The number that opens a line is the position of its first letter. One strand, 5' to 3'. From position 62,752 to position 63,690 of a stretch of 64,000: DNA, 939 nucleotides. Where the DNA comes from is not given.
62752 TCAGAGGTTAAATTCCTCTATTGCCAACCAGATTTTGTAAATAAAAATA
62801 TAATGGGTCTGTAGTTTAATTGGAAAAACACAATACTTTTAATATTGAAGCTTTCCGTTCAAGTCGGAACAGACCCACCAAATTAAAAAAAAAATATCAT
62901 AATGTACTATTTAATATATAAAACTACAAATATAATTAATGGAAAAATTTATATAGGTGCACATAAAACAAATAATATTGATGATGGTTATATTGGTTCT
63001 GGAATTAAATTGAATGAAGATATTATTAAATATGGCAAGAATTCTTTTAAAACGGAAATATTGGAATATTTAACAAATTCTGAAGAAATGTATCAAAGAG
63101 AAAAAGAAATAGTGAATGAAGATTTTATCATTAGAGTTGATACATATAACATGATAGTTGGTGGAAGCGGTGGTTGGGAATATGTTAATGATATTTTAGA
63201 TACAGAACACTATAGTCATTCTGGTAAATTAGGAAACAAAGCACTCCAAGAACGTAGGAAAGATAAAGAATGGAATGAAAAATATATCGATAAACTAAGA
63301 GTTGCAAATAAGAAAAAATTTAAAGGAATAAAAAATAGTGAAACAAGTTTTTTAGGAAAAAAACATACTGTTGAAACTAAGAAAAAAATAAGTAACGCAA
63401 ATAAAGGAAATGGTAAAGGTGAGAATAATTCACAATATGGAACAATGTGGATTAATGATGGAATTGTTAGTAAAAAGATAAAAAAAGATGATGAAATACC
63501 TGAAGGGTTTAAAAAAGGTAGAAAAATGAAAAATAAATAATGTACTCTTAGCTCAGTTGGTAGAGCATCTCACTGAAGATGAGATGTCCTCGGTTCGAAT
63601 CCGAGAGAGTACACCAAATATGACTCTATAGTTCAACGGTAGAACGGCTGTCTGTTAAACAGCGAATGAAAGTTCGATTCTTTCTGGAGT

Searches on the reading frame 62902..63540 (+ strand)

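Call 72: search_protein_families(library=pfam, proteins=[window:62902-63540:+], max_evalue=0.01)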
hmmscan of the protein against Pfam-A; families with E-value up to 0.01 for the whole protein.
window:62902-63540:+ (212 aa): 2 families
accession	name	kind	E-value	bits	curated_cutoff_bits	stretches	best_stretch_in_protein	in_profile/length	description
PF07460.16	NUMOD3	-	6.2e-06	26.5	20.4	1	152-170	1-19/37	NUMOD3 motif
PF01541.30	GIY-YIG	-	0.0014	19.3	22.6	1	3-72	2-70/78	GIY-YIG catalytic domain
